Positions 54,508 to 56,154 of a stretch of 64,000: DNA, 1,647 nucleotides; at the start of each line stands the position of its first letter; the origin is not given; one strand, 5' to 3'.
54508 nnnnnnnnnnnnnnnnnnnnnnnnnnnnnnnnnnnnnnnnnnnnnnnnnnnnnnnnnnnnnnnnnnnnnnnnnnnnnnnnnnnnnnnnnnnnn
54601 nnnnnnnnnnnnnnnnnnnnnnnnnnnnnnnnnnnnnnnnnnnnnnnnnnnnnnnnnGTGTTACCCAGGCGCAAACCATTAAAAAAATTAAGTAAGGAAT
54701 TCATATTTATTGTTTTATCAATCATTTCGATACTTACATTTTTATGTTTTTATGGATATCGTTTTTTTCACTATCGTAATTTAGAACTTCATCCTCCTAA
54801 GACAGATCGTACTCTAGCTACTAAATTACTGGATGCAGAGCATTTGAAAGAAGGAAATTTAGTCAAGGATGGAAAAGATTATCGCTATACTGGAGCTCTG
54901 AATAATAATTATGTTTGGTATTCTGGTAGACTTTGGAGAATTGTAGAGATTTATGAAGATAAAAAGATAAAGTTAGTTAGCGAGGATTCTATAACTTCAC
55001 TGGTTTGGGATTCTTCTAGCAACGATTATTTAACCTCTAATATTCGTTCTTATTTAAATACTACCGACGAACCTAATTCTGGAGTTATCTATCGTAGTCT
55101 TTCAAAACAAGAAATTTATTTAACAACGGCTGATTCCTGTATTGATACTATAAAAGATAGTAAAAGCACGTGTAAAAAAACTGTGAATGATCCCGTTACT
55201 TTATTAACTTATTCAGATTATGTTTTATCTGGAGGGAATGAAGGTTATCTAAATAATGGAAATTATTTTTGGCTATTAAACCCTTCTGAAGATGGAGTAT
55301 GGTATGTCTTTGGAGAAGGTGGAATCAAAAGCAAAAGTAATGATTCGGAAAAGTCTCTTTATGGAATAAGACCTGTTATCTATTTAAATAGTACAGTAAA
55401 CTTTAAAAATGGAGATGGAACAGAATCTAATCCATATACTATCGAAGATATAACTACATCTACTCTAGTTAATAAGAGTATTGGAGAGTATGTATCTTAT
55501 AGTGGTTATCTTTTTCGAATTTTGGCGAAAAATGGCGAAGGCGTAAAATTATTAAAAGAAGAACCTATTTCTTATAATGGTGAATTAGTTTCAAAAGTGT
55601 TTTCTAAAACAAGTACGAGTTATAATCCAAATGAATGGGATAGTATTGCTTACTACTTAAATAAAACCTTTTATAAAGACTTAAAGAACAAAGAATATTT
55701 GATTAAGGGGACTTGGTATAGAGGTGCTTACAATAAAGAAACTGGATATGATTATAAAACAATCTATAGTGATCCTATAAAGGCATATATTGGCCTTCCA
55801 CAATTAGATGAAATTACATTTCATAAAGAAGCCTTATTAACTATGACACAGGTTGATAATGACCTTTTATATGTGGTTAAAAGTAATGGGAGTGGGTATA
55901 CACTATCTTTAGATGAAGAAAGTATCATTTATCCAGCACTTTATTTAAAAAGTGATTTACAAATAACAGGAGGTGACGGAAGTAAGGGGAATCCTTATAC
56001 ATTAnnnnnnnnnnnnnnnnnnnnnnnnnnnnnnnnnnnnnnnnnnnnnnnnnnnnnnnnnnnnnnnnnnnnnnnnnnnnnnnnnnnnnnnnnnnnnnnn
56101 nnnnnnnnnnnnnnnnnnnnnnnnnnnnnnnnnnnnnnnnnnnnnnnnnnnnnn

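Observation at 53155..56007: Glycolytic enzyme GpmI fused in frame to a TM helix and two extracellular adhesin-type modules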

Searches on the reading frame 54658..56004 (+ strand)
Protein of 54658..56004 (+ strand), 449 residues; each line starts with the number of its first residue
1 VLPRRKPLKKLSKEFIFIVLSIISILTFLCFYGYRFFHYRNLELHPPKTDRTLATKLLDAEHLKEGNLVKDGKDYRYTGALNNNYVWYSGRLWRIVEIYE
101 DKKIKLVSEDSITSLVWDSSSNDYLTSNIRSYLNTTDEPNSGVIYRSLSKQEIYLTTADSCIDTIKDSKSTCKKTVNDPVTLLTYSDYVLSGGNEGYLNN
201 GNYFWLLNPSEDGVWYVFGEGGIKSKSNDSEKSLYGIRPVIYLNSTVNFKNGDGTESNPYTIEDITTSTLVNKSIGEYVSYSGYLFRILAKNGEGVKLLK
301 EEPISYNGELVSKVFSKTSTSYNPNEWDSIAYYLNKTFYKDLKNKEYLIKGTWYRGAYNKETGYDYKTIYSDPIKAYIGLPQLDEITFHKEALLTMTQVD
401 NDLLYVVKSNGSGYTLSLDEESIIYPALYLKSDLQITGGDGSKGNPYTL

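Call 5: find_homologous_proteins(query=window:54658-56004:+, max_evalue=0.001)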
Query window:54658-56004:+ (449 aa): 396 proteins with E <= 0.001 among 6865 candidates; the best 120 are listed.
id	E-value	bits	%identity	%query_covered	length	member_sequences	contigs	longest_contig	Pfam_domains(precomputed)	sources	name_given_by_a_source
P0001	1.4e-82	296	38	98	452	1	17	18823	-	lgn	-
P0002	6.5e-81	291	38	98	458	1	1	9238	-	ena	-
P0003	8.3e-81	291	38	98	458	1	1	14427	-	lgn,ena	-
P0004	1.0e-80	290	38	98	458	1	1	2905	-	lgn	-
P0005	1.6e-80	290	38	98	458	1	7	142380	-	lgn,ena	-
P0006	4.0e-80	288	38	98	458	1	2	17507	-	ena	-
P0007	5.1e-80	288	38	98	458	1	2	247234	-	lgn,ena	-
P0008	8.6e-80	287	37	98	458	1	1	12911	-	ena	-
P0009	1.2e-79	287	38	98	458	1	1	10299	-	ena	-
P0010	1.5e-79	286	37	98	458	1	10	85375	-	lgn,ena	-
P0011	1.7e-79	286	37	98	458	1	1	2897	-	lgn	-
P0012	2.0e-79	286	38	98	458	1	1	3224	-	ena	-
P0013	3.2e-79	285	37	98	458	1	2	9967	-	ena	-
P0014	3.6e-79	285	37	98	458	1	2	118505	-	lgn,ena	-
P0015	4.5e-79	285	37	98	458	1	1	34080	-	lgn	-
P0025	3.4e-77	279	39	97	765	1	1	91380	PF06415.19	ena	-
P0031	5.2e-73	265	36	97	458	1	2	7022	PF19789.7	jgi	-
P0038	3.6e-66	242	36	97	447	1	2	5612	PF19789.7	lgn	-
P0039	2.1e-65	240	36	98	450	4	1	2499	PF19789.7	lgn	-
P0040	2.4e-65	240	36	97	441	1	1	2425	PF19789.7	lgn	-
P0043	1.9e-63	233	35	97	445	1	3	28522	PF19789.7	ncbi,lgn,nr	ncbi:MAG: hypothetical protein HFH08_02310 [Bacilli bacterium]|nr:hypothetical protein [Bacilli bact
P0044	1.9e-62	230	33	97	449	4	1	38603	PF19789.7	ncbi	-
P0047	5.4e-62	228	34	94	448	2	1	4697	PF19789.7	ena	-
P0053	1.6e-57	214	32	98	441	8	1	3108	PF27289.1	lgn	-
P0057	3.8e-55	206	34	97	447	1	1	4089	PF19789.7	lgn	-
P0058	6.3e-55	205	35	98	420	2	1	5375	PF19789.7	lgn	-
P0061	8.2e-53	198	34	97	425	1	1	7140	PF19789.7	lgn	-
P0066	3.4e-52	196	38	71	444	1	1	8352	PF19789.7,PF06135.18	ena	-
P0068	8.2e-51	192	31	98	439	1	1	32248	PF19789.7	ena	-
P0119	1.2e-42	165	33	93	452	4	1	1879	PF19789.7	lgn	-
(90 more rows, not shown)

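Call 7: find_encoding_contigs(protein=P0025, flank=6000, max_places=3)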
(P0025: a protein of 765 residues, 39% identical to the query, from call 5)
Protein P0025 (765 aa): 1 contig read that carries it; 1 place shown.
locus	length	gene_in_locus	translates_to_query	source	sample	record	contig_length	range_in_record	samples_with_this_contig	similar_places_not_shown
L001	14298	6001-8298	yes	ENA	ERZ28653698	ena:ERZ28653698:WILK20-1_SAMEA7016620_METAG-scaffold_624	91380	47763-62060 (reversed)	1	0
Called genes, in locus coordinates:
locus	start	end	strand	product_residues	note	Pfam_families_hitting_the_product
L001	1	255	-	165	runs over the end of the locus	-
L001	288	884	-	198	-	-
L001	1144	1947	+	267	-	PF02673:BacA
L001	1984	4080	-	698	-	PF01136:Peptidase_U32, PF12392:DUF3656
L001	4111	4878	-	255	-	-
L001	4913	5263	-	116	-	-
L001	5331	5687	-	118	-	-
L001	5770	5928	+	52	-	-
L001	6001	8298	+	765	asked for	PF06415:iPGM_N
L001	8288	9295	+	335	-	PF09992:NAGPA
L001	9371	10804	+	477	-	PF13240:Zn_Ribbon_1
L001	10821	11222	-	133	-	-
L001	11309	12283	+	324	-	PF00724:Oxidored_FMN (faint), PF01207:Dus, PF01180:DHO_dh (weak), PF00977:His_biosynth (weak), PF01680:SOR_SNZ (faint)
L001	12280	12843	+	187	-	PF06271:RDD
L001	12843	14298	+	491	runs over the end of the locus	PF01336:tRNA_anti-codon, PF00152:tRNA-synt_2, PF01409:tRNA-synt_2d (faint)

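Call 8: find_encoding_contigs(protein=P0007, flank=5000, max_places=2)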
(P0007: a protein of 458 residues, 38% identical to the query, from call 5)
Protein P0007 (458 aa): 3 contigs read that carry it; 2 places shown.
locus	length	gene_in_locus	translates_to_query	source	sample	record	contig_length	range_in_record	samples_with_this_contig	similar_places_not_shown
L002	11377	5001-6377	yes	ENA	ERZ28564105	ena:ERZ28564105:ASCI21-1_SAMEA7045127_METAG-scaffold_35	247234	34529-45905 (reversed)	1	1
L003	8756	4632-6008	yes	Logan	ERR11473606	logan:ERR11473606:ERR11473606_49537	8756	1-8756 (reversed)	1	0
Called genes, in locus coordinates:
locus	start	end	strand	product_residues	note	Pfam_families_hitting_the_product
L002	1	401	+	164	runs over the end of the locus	PF00436:SSB, PF01336:tRNA_anti-codon (weak)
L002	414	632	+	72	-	PF01084:Ribosomal_S18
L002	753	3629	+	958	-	PF00932:LTD, PF26342:TP_1001_2nd (faint), PF00932:LTD, PF13290:CHB_HEX_C_1, PF13287:Fn3_assoc, PF08757:CotH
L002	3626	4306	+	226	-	PF09359:VTC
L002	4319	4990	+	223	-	PF16316:DUF4956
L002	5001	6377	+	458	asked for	-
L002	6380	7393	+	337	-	PF09992:NAGPA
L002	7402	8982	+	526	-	PF00733:Asn_synthase (faint)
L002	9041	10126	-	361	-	PF02350:Epimerase_2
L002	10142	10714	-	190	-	PF00132:Hexapep, PF14602:Hexapep_2 (weak)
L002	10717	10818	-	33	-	-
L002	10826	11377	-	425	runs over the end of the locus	PF01943:Polysacc_synt, PF13440:Polysacc_synt_3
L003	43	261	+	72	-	PF01084:Ribosomal_S18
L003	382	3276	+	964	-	PF00932:LTD, PF26342:TP_1001_2nd (faint), PF00932:LTD, PF13290:CHB_HEX_C_1, PF13287:Fn3_assoc, PF08757:CotH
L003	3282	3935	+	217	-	PF09359:VTC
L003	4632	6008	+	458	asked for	-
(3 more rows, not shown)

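Call 9: find_encoding_contigs(protein=P0001, flank=5000, max_places=2)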
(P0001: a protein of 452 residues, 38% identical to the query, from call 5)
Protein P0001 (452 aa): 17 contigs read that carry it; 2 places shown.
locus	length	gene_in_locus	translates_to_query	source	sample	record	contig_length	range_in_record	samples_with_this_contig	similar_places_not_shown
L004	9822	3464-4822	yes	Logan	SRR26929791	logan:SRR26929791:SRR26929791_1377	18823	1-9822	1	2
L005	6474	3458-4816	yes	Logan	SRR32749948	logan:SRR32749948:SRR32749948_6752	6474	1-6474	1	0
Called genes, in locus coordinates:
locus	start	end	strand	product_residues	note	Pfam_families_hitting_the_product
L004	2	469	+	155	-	?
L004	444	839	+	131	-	PF09603:Fib_succ_major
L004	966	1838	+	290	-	PF00781:DAGK_cat, PF19279:YegS_C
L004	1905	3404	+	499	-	PF01676:Metalloenzyme, PF06415:iPGM_N, PF01663:Phosphodiest (weak)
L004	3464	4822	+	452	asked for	-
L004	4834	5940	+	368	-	PF09992:NAGPA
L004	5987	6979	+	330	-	PF01207:Dus, PF01180:DHO_dh (faint), PF00977:His_biosynth, PF01680:SOR_SNZ (faint)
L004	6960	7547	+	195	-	PF06271:RDD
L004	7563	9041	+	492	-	PF01336:tRNA_anti-codon, PF00152:tRNA-synt_2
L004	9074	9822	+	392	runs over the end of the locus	PF00871:Acetate_kinase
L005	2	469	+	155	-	?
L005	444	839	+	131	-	PF09603:Fib_succ_major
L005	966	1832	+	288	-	PF00781:DAGK_cat, PF19279:YegS_C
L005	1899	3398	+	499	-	PF01676:Metalloenzyme, PF06415:iPGM_N, PF01663:Phosphodiest (weak)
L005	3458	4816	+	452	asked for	-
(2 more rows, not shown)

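Call 10: find_encoding_contigs(protein=P0043, flank=5000, max_places=2)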
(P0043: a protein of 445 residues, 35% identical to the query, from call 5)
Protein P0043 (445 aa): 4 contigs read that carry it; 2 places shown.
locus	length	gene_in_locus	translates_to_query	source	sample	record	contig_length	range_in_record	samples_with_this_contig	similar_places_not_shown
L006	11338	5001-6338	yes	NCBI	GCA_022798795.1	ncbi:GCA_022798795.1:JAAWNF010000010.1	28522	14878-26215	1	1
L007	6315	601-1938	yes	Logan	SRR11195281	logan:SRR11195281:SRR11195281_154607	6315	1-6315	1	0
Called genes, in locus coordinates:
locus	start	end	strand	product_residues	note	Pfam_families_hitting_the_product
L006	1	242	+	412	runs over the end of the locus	PF13439:Glyco_transf_4, PF13477:Glyco_trans_4_2 (weak), PF13579:Glyco_trans_4_4, PF00534:Glycos_transf_1, PF13692:Glyco_trans_1_4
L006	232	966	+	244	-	PF00121:TIM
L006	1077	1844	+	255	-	PF00072:Response_reg, PF08769:Spo0A_C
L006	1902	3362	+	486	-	-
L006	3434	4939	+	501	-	PF01676:Metalloenzyme, PF06415:iPGM_N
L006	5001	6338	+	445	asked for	PF19789:DUF6273 (faint)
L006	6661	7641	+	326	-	PF00724:Oxidored_FMN (faint), PF01207:Dus, PF01180:DHO_dh (weak), PF00977:His_biosynth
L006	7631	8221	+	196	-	PF06271:RDD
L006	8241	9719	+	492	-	PF01336:tRNA_anti-codon, PF00152:tRNA-synt_2, PF01409:tRNA-synt_2d (faint)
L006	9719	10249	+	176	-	PF00300:His_Phos_1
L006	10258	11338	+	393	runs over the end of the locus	PF00871:Acetate_kinase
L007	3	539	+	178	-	?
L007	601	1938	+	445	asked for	PF19789:DUF6273 (faint)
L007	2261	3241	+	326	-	PF00724:Oxidored_FMN (faint), PF01207:Dus, PF01180:DHO_dh (weak), PF00977:His_biosynth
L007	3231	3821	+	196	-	PF06271:RDD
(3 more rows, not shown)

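Call 15: search_protein_families(library=pfam, proteins=[window:54658-56004:+, P0053, P0043], max_evalue=10)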
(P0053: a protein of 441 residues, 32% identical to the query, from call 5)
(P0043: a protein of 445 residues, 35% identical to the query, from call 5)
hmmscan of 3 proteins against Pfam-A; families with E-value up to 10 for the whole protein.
window:54658-56004:+ (449 aa): 0 families

P0053 (441 aa): 2 families
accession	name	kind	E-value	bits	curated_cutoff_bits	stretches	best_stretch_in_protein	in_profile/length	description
PF08717.15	CoV_NSP8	-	0.013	15.8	27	1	76-108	135-167/197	Coronavirus replicase NSP8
PF25589.1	DUF7935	-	0.073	13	27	1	88-136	104-152/171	Family of unknown function (DUF7935)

P0043 (445 aa): 2 families
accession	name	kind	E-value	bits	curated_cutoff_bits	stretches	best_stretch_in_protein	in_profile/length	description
PF19789.6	DUF6273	-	1.8e-07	31.6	23.5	1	114-235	28-171/172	Domain of unknown function (DUF6273)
PF08717.15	CoV_NSP8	-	0.00015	22.2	27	2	71-100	137-166/197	Coronavirus replicase NSP8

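Call 21: find_related_loci(query=A2, collection=genome_contigs, flank=6000)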
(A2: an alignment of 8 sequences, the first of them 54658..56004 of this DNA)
Query A2 (449 aa) in genome_contigs; peptide patterns used: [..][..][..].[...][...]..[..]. (x = any residue, [..] = any of these).
280 stretches matched a pattern; 199 encode a relative of the query (tblastn E <= 1e-3); the best 80 are kept; 80 distinct loci.
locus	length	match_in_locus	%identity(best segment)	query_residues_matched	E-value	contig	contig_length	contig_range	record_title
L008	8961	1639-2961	38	9-449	2e-91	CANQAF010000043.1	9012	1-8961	MAG: uncultured Bacilli bacterium isolate Lapin-002__bin35 genome assembly, contig: Lapin-002__NODE_10252_length_9012_co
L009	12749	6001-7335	38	5-449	2e-90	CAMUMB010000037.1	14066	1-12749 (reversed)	MAG TPA_asm: uncultured Bacillales bacterium isolate SRR14038239_bin.65_metawrap_v1.3_MAG genome assembly, contig: NODE.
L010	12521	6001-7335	38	15-449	9e-89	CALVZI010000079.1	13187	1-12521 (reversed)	MAG: uncultured Bacilli bacterium isolate E10__bin67 genome assembly, contig: E10__k127_3499691, whole genome shotgun se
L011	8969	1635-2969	38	5-449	3e-88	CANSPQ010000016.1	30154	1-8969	MAG TPA_asm: uncultured Bacillales bacterium isolate SRR15730548_bin.42_metawrap_v1.3_MAG genome assembly, contig: NODE.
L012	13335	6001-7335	36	5-449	9e-89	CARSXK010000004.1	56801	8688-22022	MAG TPA_asm: uncultured Bacilli bacterium isolate MGBC129510 genome assembly, contig: MGBC129510.4, whole genome shotgun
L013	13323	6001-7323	37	10-449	2e-84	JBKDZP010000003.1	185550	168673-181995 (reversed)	MAG: Bacilli bacterium isolate VLC_121 c_000002371853, whole genome shotgun sequence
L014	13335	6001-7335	35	5-449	6e-83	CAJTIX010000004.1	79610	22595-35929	MAG TPA_asm: uncultured Bacilli bacterium isolate MGBC103251 genome assembly, contig: MGBC103251.4, whole genome shotgun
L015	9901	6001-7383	37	2-449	1e-82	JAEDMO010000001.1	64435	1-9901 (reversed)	MAG: Bacilli bacterium isolate MAG268 NODE_193_length_64435_cov_27.594626, whole genome shotgun sequence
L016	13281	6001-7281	38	8-449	6e-79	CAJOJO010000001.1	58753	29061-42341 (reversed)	uncultured Bacilli bacterium isolate Reindeer_1_mag_20 genome assembly, contig: scaffold_125, whole genome shotgun seque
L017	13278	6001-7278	36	7-449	5e-76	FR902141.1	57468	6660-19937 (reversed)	Clostridium sp. CAG:914 genomic scaffold, scf45, whole genome shotgun sequence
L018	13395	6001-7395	37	1-449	4e-76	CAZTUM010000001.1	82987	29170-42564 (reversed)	MAG TPA_asm: uncultured Muribaculaceae bacterium isolate SRP225648_co1_84 genome assembly, contig: NODE_383_length_82987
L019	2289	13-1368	35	2-449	4e-77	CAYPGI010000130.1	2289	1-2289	MAG TPA_asm: uncultured Muribaculaceae bacterium isolate SRP192927_co2_789 genome assembly, contig: NODE_129536_length_2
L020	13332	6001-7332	37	6-449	7e-83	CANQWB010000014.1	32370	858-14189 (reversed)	MAG: uncultured Bacilli bacterium isolate Lapin-014__bin1 genome assembly, contig: Lapin-014__NODE_1003_length_32370_cov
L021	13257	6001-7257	36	29-449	8e-73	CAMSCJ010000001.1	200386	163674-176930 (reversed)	MAG TPA_asm: uncultured Tenericutes bacterium isolate ERR9465718_bin.35_metawrap_v1.3_MAG genome assembly, contig: NODE.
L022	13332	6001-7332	37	1-449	5e-73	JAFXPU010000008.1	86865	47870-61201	MAG: Bacilli bacterium isolate RGIG6635 Sheep_Rumen-1__c413705, whole genome shotgun sequence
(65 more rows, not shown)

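Call 34: predict_structure(alignment_id=A3)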
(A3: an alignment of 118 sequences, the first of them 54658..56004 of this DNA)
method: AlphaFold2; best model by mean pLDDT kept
length: 449 residues; sequences in the alignment: 118
mean_pLDDT: 88.3   pTM: 0.84
mean pLDDT of the five models: 88.3, 88.2, 88.1, 87.7, 87.0
residues with pLDDT >= 90: 298; 70-90: 107; 50-70: 40; < 50: 4
segments of 3 or more residues with pLDDT < 50: none
pLDDT, mean of each block of 10 residues (from residue 1): 54 84 95 89 61 87 75 90 92 96 96 85 91 94 95 95 78 92 95 93 93 89 73 86 95 91 84 94 95 92 92 90 92 97 96 92 92 95 81 78 81 85 94 94 92
secondary structure, 60 per line:
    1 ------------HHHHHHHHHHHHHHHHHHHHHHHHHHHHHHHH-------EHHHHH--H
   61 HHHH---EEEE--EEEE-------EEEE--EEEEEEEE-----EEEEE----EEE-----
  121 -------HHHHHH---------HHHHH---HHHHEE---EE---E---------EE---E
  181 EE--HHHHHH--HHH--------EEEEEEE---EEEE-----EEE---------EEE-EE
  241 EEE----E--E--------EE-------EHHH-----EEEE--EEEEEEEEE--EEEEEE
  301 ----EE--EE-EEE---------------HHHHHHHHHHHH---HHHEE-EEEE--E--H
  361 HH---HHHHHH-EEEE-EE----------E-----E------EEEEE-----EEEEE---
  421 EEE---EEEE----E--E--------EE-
elements in order: H13-44 H53-57 H60-64 E68-71 E74-77 E85-88 E91-98 E104-108 E113-115 H128-133 H143-147 H151-154 E180-182 H185-190 E204-210 E214-217 E223-225 E235-237 E239-243 E278-281 E284-292 E295-300 E312-314 H330-341 E351-354 H366-371 E373-376 E403-407 E413-417 E421-423 E427-430

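Call 38: fold_search(model_id=the predicted structure, library=pdb)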
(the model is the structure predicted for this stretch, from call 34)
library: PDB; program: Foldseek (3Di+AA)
matches with E <= 10: 192; with E <= 0.001: 1
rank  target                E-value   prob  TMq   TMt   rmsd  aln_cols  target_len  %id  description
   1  9qa6                  4.1e-06  1.00  0.32  0.18  19.9       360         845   17  Cryo-EM structure of Thomasclavelia ramosa IgA peptidase (IgAse) active site mutant (S32-N876) (released 2025-06-25)
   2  5zn6_E                1.7e-01  0.02  0.09  0.07  19.0       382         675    8  Crystal structure of GH31 alpha-xylosidase from a soil metagenome (released 2019-04-10)
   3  8hbc_A                2.0e-01  0.04  0.11  0.10  17.7       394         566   10  Crystal structure of the CysR-CTLD3 fragment of human DEC205 (released 2023-11-01)
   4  5ao6_B                2.4e-01  0.04  0.13  0.13  17.5       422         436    9  Endo180 D1-4, trigonal form (released 2015-10-28)
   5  9g0a_Z                3.0e-01  0.02  0.07  0.07  25.9       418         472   10  Influenza A/H7N9 polymerase post-cleavage cap-snatching complex (released 2025-07-16)
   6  3h41                  6.6e-01  0.03  0.07  0.09  16.0       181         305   10  CRYSTAL STRUCTURE OF A NLPC/P60 FAMILY PROTEIN (BCE_2878) FROM BACILLUS CEREUS ATCC 10987 AT 1.79 A RESOLUTION (released 2009-05-05)
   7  5ao5_B                7.0e-01  0.02  0.10  0.10  15.9       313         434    9  Endo180 D1-4, monoclinic form (released 2015-10-28)
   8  1r14                  7.4e-01  0.06  0.11  0.25  15.2       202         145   10  Carbohydrate recognition and neck domains of surfactant protein A (Sp-A) containing samarium (released 2003-11-11)
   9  7qsr_A                7.4e-01  0.03  0.12  0.06  13.7       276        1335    9  CryoEM structure of the Ectodomain of Human PLA2R (released 2022-07-20)
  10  4wrf                  7.9e-01  0.05  0.10  0.23  15.4       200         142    8  Crystal Structure of Surfactant Protein-A DEDN Mutant (E171D/P175E/R197N/K203D) Complexed with Mannose (released 2016-02-10)
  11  9a2v_MODEL_1_A        9.3e-01  0.01  0.06  0.07  18.3       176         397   12  Model of E. coli AcrA by in-cell photo-crosslinking MS and deep learning (released 2023-02-24)
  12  8tm0_A                9.9e-01  0.02  0.11  0.16  15.9       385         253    9  Preclinical Characterization of Pan-NKG2D Ligand-Binding NKG2D Receptor Decoys (released 2024-04-17)
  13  4yli_E                1.0e+00  0.04  0.10  0.22  13.6       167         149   13  CL-K1 trimer (released 2015-04-08)
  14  5ew6_A                1.1e+00  0.01  0.12  0.12  22.9       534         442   10  Structure of ligand binding region of uPARAP at pH 7.4 without calcium (released 2016-08-10)
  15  6j0k_A                1.2e+00  0.02  0.09  0.17  14.1       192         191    9  Crystal structure of intracellular B30.2 domain of BTN3A3 mutant in complex with HMBPP (released 2019-04-03)
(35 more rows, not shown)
